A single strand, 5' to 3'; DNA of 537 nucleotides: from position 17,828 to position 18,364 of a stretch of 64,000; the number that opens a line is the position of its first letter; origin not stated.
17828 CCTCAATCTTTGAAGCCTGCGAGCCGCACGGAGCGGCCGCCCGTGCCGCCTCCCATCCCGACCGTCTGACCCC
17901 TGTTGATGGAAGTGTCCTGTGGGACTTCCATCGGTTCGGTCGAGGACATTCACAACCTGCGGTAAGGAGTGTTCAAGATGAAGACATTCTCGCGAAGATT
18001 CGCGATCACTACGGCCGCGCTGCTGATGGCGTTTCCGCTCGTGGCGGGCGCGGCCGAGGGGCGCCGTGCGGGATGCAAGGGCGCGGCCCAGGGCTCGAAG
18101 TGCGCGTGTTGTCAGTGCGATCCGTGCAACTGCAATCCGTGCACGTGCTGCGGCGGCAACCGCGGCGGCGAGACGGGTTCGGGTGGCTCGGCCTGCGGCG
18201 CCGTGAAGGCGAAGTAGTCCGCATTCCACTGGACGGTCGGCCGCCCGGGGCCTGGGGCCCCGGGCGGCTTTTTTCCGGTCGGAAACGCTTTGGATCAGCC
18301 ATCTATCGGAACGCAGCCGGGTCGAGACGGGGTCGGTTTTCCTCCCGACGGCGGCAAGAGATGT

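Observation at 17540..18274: Tandem small Cys-rich exported peptides; the second has an SD, a signal peptide, 11 Cys in ~50 aa and its own terminator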

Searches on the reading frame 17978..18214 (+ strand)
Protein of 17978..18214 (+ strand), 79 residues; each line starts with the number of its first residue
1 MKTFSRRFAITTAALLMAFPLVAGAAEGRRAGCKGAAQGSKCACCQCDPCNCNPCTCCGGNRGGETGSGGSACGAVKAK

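Call 6: search_protein_families(library=pfam, proteins=[window:17978-18214:+], max_evalue=1)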
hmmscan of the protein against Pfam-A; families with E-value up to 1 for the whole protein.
seq(79 aa): 0 families

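Call 7: search_protein_families(library=ncbifam, proteins=[window:17978-18214:+], max_evalue=1)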
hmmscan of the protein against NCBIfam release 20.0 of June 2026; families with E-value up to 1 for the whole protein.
seq(79 aa): 0 families

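Call 8: find_homologous_proteins(query=window:17978-18214:+, max_evalue=10)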
Query seq(79 aa) (79 aa): 2 proteins with E <= 10 among 5 candidates.
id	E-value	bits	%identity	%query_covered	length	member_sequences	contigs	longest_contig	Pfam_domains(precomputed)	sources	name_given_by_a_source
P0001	1.0e-41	158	99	100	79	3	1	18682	-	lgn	-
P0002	3.1e-24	103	79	59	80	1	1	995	-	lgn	-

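Call 10: find_encoding_contigs(protein=P0002, flank=10000)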
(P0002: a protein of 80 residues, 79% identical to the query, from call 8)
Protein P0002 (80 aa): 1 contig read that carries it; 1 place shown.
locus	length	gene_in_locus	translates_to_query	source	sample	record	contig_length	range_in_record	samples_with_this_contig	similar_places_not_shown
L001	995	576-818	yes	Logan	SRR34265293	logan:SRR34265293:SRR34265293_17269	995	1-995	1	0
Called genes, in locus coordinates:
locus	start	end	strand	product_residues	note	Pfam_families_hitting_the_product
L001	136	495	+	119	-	-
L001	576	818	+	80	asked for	-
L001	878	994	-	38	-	?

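Call 11: find_encoding_contigs(protein=P0001, flank=10000)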
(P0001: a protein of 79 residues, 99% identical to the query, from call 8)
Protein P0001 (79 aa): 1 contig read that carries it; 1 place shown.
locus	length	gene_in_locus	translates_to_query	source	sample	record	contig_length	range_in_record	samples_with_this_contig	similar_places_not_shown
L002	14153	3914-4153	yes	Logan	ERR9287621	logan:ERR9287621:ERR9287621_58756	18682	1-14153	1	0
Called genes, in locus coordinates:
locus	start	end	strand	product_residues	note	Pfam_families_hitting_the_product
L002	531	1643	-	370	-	PF13385:Laminin_G_3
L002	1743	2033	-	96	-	-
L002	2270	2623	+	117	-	-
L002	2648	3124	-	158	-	PF01161:PBP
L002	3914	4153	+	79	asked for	-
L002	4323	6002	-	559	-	PF02463:SMC_N, PF13476:AAA_23 (weak)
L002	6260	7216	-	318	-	PF00535:Glycos_transf_2, PF10111:Glyco_tranf_2_2 (weak), PF13641:Glyco_tranf_2_3, PF13632:Glyco_trans_2_3 (weak)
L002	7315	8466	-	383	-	PF10814:CwsA (weak), PF00515:TPR_1 (faint), PF07719:TPR_2 (faint), PF13428:TPR_14 (faint), PF13432:TPR_16 (faint), PF14559:TPR_19 (faint), PF12895:ANAPC3 (faint), PF13431:TPR_17 (faint)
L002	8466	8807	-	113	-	PF04972:BON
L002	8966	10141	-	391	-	PF03825:Nuc_H_symport, PF07690:MFS_1, PF12832:MFS_1_like, PF07690:MFS_1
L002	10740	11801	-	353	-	PF00389:2-Hacid_dh, PF02826:2-Hacid_dh_C, PF03446:NAD_binding_2 (faint)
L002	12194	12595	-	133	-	-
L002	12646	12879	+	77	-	-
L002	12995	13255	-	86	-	-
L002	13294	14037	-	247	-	-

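Call 20: find_related_loci(query=A1, collection=genome_contigs, flank=10000)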
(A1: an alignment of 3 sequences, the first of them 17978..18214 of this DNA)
Query A1 (79 aa) in genome_contigs; peptide patterns used: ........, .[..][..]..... (x = any residue, [..] = any of these).
75 stretches matched a pattern, but none encodes a relative of the query by tblastn (E <= 1e-3).
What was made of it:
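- Tried and rejected: It used only the patterns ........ and Q[GC][ST]KCACC, so it could not have seen the other clades (call 20).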

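Call 25: search_protein_representatives(alignment_id=A1)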
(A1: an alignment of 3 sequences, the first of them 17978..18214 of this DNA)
Query: 3 sequences, 79 profile positions. Proteins with E-value up to 0.001 (for the whole library): 1; up to 1e-10: 1; up to 1e-30: 1. The best 1 are listed.
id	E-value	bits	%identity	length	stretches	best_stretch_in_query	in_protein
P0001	6.3e-45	167.5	-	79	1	1-79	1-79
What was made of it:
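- Tried and rejected: A HMMER profile of the window clade against 1.84 billion representative proteins found only itself (call 25).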

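Call 42: find_homologous_proteins(query=A2, max_evalue=10)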
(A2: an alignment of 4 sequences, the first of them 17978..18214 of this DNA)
Query A2 (4 sequences) (79 aa, profile of the alignment): 9 proteins with E <= 10 among 985 candidates.
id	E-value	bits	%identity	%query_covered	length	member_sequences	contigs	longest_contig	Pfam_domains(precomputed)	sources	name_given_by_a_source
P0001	1.5e-37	145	99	100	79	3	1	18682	-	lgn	-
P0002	1.0e-36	143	79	59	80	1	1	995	-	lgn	-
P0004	7.6e-16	76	-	-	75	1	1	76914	-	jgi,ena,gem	-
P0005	5.6e-1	28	-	-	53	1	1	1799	-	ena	-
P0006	9.7e-1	27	60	6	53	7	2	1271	-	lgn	-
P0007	1.7e+0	27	-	-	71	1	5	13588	-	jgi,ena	jgi:hypothetical protein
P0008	4.7e+0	25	-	-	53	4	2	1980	-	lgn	-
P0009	5.4e+0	25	-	-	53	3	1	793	-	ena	-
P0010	6.2e+0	25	-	-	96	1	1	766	-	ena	-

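Call 44: find_encoding_contigs(protein=P0007, flank=8000, max_places=6)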
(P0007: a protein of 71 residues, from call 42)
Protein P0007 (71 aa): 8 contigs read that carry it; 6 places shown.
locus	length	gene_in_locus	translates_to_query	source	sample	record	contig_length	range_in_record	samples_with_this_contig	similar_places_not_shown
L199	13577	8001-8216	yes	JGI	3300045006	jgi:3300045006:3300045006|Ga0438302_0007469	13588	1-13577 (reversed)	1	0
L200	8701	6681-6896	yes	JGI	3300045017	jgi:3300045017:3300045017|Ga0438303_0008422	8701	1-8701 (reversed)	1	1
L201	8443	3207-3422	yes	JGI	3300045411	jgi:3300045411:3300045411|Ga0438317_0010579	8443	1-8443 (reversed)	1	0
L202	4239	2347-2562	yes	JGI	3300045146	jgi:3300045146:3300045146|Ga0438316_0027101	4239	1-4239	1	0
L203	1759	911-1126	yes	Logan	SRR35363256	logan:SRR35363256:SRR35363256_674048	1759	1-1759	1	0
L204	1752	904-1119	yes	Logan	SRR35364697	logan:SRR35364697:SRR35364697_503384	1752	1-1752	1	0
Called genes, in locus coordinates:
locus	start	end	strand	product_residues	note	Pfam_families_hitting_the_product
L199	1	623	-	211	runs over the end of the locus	?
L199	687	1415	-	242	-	PF00578:AhpC-TSA, PF08534:Redoxin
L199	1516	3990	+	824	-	PF18582:HZS_alpha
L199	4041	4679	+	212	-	-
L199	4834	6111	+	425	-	PF03600:CitMHS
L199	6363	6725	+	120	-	PF01925:TauE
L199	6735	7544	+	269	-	PF03976:PPK2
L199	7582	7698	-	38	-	-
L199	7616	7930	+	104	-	-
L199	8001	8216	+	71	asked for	-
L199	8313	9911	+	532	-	PF00875:DNA_photolyase, PF03441:FAD_binding_7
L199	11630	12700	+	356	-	PF04389:Peptidase_M28 (faint), PF05343:Peptidase_M42, PF01546:Peptidase_M20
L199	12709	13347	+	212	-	PF02517:Rce1-like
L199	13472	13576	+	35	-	?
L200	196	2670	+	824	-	PF18582:HZS_alpha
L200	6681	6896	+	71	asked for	-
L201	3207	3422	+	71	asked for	-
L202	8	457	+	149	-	PF03600:CitMHS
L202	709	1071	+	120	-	PF01925:TauE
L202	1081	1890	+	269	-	PF03976:PPK2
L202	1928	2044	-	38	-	-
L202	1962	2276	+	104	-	-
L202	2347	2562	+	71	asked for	-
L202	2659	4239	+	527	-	?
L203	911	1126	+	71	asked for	-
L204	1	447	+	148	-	?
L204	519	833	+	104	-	-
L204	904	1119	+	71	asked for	-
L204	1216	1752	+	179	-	?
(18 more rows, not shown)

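Call 45: find_encoding_contigs(protein=P0006, flank=5000, max_places=4)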
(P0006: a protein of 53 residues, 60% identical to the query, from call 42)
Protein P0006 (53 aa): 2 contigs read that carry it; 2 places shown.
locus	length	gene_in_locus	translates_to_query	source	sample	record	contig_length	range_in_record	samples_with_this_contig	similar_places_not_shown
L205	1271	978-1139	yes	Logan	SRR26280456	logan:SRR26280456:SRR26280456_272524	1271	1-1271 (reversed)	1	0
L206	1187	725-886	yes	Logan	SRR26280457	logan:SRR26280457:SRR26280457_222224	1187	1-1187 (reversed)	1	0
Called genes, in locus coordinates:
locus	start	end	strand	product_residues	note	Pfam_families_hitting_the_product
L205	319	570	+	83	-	-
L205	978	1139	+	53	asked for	-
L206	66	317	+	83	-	-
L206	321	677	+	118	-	-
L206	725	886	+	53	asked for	-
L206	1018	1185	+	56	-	?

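Call 46: find_encoding_contigs(protein=P0008, flank=5000, max_places=4)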
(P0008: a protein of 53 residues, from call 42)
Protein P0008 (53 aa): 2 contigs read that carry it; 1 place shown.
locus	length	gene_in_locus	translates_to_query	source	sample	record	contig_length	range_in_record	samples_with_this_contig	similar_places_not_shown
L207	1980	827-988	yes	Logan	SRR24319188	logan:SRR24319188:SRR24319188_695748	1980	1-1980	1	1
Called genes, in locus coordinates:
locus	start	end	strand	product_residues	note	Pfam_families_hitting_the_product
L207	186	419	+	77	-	-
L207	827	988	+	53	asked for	-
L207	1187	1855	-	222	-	PF18780:HNH_repeat, PF01844:HNH, PF14279:HNH_5 (weak)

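Call 55: search_solved_structures(query=A2, max_evalue=10)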
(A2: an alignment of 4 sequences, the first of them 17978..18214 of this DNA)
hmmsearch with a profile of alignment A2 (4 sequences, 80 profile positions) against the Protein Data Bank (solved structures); distinct sequences matched with E-value up to 10: 1.
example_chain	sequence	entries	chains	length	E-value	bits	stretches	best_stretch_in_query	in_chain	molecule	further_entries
2dan_A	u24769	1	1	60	8.6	9.9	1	21-73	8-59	Zinc finger MYND domain containing protein 10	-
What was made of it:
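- Tried and rejected: A PDB profile search with ORF-B found only noise (call 55).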

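Call 57: find_encoding_contigs(protein=P0005, flank=5000, max_places=4)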
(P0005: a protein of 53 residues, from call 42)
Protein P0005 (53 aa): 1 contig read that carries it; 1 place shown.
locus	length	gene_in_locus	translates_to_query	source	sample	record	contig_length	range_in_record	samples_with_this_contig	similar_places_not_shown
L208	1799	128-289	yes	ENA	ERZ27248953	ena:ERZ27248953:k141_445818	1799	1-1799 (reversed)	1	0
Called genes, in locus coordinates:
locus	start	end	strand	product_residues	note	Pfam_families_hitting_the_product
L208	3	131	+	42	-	?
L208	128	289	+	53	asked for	-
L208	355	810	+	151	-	PF09055:Sod_Ni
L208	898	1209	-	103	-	PF07963:N_methyl (weak)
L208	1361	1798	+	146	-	?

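Call 58: find_encoding_contigs(protein=P0004, flank=10000, max_places=3)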
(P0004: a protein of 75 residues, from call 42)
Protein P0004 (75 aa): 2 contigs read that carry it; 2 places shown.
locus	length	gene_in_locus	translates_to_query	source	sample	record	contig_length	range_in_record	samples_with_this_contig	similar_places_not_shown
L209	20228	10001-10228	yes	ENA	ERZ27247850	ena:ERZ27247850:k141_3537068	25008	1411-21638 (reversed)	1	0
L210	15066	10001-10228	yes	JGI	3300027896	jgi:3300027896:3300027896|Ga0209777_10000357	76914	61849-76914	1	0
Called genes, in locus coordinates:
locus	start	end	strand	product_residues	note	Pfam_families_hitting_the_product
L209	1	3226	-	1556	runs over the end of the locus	PF00310:GATase_2, PF04898:Glu_syn_central, PF01645:Glu_synthase, PF01493:GXGXG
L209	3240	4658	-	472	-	PF13230:GATase_4 (weak), PF13522:GATase_6, PF13537:GATase_7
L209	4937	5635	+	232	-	PF13189:Cytidylate_kin2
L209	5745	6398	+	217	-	PF01810:LysE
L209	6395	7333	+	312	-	PF01073:3Beta_HSD, PF01370:Epimerase, PF02719:Polysacc_synt_2 (faint), PF04321:RmlD_sub_bind, PF13460:NAD_binding_10, PF16363:GDP_Man_Dehyd, PF07993:NAD_binding_4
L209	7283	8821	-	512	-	-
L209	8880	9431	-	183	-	PF02659:Mntp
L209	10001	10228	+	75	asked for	-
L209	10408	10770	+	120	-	PF01925:TauE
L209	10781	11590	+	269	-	PF03976:PPK2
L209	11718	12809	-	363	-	PF04055:Radical_SAM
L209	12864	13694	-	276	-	PF00950:ABC-3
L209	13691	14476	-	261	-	PF00005:ABC_tran, PF13304:AAA_21 (weak)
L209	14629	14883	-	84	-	PF05016:ParE_toxin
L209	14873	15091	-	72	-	PF01402:RHH_1 (weak)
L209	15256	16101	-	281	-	PF01297:ZnuA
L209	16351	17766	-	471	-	PF05221:AdoHcyase, PF00670:AdoHcyase_NAD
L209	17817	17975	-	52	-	-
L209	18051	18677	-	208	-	-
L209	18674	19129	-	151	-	PF22811:Zn_ribbon_NrdR, PF03477:ATP-cone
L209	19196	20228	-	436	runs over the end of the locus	PF25323:6TM_PilS (weak), PF13188:PAS_8 (faint), PF00512:HisKA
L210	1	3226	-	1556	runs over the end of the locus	PF00310:GATase_2, PF04898:Glu_syn_central, PF01645:Glu_synthase, PF01493:GXGXG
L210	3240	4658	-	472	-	PF13230:GATase_4 (weak), PF13522:GATase_6, PF13537:GATase_7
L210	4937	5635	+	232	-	PF13189:Cytidylate_kin2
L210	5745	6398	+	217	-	PF01810:LysE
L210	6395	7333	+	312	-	PF01073:3Beta_HSD, PF01370:Epimerase, PF02719:Polysacc_synt_2 (faint), PF04321:RmlD_sub_bind, PF05368:NmrA (faint), PF13460:NAD_binding_10, PF16363:GDP_Man_Dehyd, PF07993:NAD_binding_4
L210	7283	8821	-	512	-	-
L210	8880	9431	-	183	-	PF02659:Mntp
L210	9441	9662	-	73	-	-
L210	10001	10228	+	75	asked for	-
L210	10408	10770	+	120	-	PF01925:TauE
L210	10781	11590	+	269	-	PF03976:PPK2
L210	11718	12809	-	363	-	PF04055:Radical_SAM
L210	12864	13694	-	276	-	PF00950:ABC-3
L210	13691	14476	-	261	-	PF00005:ABC_tran, PF13304:AAA_21 (weak)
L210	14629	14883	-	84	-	PF05016:ParE_toxin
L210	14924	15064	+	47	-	?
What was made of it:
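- MntP is adjacent, and a ZnuABC-type transporter lies 2.6-6 kb away, in L209 (call 58).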

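Call 64: predict_structure(alignment_id=A4)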
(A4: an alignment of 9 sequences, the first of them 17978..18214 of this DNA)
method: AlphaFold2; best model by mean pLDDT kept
length: 79 residues; sequences in the alignment: 9
mean_pLDDT: 50.5   pTM: 0.22
mean pLDDT of the five models: 50.5, 48.2, 47.6, 45.3, 43.8
residues with pLDDT >= 90: 0; 70-90: 0; 50-70: 51; < 50: 28
segments of 3 or more residues with pLDDT < 50: 23-28, 61-79
pLDDT, mean of each block of 10 residues (from residue 1): 57 54 49 51 58 54 40 41
secondary structure, 60 per line:
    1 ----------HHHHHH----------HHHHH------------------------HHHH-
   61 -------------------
elements in order: H11-16 H27-31 H56-59
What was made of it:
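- On Csp copper storage protein: The AlphaFold2 model has only short helices, all with pLDDT below 70 (call 64).
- Closest known: Csp1-type copper storage proteins. Different: ORF-B is a 33-54-aa peptide with no predicted helices in the mature part (call 64) and no Pfam hit (call 6).
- AlphaFold2 finds no fold (call 64). AlphaFold2 gives no compact fold (call 64).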

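Call 76: list_cluster_members(proteins=[P0001, P0004, P0007, P0005, P0006, P0003])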
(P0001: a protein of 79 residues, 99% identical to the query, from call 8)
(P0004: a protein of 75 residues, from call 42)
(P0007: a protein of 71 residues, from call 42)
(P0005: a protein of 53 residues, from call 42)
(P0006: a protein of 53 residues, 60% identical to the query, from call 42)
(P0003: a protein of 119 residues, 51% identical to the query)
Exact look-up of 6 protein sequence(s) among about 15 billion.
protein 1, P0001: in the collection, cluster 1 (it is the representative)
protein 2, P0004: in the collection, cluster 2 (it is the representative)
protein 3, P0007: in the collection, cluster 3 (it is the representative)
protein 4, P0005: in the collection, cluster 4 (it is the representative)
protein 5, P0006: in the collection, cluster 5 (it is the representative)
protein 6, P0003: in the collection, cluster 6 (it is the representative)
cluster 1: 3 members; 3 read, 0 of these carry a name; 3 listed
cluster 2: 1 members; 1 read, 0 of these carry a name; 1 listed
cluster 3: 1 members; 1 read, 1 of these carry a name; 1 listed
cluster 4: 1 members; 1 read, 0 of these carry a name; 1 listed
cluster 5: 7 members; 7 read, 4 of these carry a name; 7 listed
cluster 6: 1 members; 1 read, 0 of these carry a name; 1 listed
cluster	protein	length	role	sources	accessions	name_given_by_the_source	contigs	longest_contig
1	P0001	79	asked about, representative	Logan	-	-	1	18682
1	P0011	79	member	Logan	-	-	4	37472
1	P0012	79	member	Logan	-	-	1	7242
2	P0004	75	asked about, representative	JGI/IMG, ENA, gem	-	-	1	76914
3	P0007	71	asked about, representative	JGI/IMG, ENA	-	hypothetical protein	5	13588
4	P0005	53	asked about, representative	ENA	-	-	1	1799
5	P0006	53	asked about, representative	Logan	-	-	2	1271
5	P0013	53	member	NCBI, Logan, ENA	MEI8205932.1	MAG: hypothetical protein WCG03_03550 [Kiritimatiellales bacterium]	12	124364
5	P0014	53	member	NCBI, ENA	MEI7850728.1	MAG: hypothetical protein WCH86_02750 [Kiritimatiellales bacterium]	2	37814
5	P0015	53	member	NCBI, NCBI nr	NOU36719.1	MAG: hypothetical protein HOO88_08115 [Kiritimatiellaceae bacterium] | hypothetical protein [Kiritimatiellaceae bacterium]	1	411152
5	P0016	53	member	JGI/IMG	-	hypothetical protein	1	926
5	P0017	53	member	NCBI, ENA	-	-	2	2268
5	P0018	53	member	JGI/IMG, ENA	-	-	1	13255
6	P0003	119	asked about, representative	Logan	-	-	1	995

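Call 77: find_encoding_contigs(protein=P0015, flank=10000, max_places=2)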
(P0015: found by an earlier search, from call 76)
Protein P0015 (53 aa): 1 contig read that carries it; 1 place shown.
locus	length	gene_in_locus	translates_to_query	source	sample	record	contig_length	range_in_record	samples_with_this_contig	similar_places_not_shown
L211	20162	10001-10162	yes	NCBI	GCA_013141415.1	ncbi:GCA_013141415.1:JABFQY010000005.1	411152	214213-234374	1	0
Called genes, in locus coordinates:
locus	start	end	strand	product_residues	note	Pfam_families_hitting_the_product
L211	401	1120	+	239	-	PF01479:S4, PF00849:PseudoU_synth_2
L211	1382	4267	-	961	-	PF00675:Peptidase_M16, PF05193:Peptidase_M16_C, PF08367:M16C_assoc, PF22516:PreP_C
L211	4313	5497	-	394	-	PF04892:VanZ-LLP1 (faint)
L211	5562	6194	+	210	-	PF00702:Hydrolase, PF12710:HAD (weak), PF13419:HAD_2, PF13242:Hydrolase_like (faint)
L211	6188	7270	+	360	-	PF01571:GCV_T, PF08669:GCV_T_C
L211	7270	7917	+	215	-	PF00702:Hydrolase, PF12710:HAD, PF13419:HAD_2, PF13242:Hydrolase_like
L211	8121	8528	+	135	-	PF14819:QueF_N (weak), PF14489:QueF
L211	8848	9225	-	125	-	PF01042:Ribonuc_L-PSP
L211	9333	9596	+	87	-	-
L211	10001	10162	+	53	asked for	-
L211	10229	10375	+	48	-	-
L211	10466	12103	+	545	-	PF13347:MFS_2, PF07690:MFS_1, PF13347:MFS_2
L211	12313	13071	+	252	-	PF01875:Memo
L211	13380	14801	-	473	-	PF00224:PK, PF02887:PK_C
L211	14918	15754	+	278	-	PF00135:COesterase, PF20434:BD-FAE, PF12146:Hydrolase_4 (faint), PF07859:Abhydrolase_3, PF00326:Peptidase_S9, PF01738:DLH (weak)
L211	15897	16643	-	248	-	PF13353:Fer4_12, PF04055:Radical_SAM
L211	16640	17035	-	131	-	-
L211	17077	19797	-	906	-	PF03477:ATP-cone, PF13597:NRDD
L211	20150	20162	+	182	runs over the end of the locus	PF02674:Colicin_V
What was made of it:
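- Gene callers skipped ORF-A in L002, L209 and L211 (calls 11, 58, 77).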
